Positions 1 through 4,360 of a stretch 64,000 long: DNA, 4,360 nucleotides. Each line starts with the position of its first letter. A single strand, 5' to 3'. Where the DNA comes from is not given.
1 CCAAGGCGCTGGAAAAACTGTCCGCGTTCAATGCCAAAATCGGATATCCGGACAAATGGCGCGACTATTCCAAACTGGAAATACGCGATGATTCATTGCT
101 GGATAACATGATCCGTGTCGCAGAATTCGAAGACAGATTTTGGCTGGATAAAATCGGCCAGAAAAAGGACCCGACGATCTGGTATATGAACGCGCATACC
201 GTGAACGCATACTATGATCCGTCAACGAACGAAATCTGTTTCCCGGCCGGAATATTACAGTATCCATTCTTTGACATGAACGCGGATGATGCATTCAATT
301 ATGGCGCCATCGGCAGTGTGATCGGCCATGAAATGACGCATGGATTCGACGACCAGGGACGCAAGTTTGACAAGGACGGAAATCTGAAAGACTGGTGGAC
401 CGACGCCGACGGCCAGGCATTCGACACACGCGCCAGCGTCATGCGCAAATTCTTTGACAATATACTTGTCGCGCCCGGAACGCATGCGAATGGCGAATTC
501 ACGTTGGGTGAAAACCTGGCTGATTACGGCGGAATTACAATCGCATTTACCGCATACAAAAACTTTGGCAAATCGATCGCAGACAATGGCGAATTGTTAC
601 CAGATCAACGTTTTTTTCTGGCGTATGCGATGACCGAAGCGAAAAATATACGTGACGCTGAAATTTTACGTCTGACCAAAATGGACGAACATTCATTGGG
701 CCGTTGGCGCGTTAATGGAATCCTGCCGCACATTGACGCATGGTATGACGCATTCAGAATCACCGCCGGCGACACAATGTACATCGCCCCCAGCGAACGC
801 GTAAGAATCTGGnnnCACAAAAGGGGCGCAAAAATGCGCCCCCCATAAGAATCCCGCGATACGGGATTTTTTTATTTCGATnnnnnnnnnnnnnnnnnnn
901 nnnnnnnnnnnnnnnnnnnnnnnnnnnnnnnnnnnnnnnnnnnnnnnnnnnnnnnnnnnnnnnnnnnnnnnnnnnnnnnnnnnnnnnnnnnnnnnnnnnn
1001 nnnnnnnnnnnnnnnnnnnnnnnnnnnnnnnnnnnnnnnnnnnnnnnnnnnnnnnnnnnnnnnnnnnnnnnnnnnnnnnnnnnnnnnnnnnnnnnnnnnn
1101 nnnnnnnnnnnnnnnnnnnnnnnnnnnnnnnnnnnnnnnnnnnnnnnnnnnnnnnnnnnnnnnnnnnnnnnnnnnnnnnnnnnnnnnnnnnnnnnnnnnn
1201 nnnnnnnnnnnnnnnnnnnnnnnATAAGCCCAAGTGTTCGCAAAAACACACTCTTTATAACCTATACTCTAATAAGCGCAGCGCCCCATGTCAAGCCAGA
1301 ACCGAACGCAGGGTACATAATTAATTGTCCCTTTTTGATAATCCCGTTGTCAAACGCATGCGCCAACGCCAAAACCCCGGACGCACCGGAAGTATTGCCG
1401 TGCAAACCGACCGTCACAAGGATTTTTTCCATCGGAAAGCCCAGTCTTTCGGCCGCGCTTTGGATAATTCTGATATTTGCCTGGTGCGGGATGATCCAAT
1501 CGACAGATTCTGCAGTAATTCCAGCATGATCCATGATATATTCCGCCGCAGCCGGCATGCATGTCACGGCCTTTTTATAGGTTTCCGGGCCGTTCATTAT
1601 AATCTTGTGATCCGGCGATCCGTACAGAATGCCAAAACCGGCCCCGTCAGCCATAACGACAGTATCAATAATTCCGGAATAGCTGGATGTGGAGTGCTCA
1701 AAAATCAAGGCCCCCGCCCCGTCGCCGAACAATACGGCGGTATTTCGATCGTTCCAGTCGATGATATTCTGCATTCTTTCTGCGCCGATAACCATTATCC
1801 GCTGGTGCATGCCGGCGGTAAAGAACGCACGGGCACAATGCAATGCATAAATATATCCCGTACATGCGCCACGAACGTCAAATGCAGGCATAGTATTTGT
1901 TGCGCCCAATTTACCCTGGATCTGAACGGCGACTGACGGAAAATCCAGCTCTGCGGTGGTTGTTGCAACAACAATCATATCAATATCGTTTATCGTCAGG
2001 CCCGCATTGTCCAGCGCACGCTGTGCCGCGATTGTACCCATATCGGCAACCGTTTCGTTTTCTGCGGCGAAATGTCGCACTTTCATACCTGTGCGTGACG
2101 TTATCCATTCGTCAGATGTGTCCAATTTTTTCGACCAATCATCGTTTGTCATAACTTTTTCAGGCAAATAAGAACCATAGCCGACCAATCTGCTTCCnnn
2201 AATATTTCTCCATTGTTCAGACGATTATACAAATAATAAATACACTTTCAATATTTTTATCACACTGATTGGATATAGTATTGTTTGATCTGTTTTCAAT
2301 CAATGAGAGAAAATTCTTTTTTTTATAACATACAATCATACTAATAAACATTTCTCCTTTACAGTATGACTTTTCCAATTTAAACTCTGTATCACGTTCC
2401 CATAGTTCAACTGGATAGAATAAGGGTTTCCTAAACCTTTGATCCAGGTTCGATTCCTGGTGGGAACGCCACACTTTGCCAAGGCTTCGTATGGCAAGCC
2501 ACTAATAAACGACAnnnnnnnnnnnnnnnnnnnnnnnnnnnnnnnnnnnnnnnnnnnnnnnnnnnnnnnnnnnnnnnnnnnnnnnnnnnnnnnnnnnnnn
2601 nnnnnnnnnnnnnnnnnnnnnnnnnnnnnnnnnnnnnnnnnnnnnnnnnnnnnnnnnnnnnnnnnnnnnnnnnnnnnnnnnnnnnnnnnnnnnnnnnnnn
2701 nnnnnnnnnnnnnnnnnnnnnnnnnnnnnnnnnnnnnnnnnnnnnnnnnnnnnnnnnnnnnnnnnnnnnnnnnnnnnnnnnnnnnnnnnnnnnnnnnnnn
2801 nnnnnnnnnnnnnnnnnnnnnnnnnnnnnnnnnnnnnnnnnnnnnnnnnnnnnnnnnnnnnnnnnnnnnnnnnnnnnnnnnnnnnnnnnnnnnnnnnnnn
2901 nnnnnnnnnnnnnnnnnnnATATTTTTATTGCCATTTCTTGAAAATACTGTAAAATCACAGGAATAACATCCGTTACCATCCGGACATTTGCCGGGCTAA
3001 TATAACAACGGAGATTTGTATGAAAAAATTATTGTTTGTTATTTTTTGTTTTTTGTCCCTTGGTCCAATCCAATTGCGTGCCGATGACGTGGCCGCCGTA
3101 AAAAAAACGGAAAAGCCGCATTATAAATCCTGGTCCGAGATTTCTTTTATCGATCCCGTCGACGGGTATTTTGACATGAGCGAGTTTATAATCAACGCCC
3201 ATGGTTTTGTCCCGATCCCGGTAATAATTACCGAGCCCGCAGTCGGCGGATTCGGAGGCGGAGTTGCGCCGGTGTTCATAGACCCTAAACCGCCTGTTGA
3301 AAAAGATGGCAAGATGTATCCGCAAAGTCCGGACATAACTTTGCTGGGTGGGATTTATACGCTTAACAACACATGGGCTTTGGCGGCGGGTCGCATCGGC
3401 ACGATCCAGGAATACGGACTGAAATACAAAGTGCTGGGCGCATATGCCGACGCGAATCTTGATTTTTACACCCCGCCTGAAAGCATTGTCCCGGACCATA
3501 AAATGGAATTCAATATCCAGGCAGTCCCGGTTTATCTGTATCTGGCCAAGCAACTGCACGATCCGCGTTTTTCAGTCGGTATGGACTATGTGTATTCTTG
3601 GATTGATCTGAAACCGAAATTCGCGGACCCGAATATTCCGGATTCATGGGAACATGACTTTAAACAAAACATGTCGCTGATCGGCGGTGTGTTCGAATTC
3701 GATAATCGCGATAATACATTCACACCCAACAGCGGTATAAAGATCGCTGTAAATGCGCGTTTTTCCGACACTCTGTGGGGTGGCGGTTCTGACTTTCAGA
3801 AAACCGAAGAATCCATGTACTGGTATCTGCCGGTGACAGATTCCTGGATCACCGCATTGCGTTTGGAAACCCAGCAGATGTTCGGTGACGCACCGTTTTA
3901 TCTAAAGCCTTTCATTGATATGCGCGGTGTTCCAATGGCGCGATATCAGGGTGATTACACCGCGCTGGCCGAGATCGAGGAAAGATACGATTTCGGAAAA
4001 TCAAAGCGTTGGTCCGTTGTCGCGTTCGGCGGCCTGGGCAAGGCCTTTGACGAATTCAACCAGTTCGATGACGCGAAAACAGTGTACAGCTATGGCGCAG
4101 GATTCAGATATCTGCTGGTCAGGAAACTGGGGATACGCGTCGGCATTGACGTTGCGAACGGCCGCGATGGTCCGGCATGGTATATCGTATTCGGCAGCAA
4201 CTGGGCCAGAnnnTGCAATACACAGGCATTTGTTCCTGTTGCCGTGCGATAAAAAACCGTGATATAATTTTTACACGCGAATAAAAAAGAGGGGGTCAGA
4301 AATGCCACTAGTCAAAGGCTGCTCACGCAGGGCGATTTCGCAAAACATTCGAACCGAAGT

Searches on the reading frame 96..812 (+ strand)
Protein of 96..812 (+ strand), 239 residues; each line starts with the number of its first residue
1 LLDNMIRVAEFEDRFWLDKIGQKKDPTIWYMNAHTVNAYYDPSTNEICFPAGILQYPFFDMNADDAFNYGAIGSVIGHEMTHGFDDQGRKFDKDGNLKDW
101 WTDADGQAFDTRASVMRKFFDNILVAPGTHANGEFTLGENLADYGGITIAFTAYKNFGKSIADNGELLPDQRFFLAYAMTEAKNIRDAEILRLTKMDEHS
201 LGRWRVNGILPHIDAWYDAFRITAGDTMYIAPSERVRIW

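Call 10: search_protein_families(library=pfam, proteins=[window:96-812:+], max_evalue=0.001)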
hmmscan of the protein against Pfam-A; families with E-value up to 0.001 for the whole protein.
window:96-812:+ (239 aa): 1 family
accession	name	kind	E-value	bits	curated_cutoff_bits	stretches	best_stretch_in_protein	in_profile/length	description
PF01431.27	Peptidase_M13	-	2.8e-65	220.2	24.5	1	37-236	1-205/205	Peptidase family M13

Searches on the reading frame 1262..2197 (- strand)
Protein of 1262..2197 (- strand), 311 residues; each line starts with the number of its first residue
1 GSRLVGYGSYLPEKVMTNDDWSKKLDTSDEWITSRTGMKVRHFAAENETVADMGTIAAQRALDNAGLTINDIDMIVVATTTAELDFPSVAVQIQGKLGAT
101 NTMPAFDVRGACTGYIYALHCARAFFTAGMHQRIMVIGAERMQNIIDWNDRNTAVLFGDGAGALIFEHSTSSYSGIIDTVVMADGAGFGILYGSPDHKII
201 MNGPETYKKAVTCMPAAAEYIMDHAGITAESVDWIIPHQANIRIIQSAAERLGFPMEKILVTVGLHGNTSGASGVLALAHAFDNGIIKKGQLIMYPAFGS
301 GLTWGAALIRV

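Call 10: search_protein_families(library=pfam, proteins=[window:1262-2197:-], max_evalue=0.001)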
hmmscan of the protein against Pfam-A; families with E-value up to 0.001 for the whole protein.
window:1262-2197:- (311 aa): 5 families
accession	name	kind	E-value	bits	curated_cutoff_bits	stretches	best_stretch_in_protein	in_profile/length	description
PF08541.16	ACP_syn_III_C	-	5.9e-32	110.1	26.6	1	223-310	2-89/90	3-Oxoacyl-[acyl-carrier-protein (ACP)] synthase III C terminal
PF08545.16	ACP_syn_III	-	1.1e-25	89.7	24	1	106-185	1-80/80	3-Oxoacyl-[acyl-carrier-protein (ACP)] synthase III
PF00108.29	Thiolase_N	-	3.9e-08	33.4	26.4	1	34-145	7-118/260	Thiolase, N-terminal domain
PF00195.25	Chal_sti_synt_N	-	4e-06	26.9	27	1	37-165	87-220/225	Chalcone and stilbene synthases, N-terminal domain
PF02803.24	Thiolase_C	-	5.8e-05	23.2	27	0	47-77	17-47/123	Thiolase, C-terminal domain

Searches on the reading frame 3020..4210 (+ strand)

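Call 10: search_protein_families(library=pfam, proteins=[window:3020-4210:+], max_evalue=0.001)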
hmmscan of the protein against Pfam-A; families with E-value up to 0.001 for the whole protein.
window:3020-4210:+ (397 aa): 1 family
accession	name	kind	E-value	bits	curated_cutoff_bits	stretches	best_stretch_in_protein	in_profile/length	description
PF01103.29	Omp85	-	5.9e-10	39.6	24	1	181-289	73-187/325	Omp85 superfamily domain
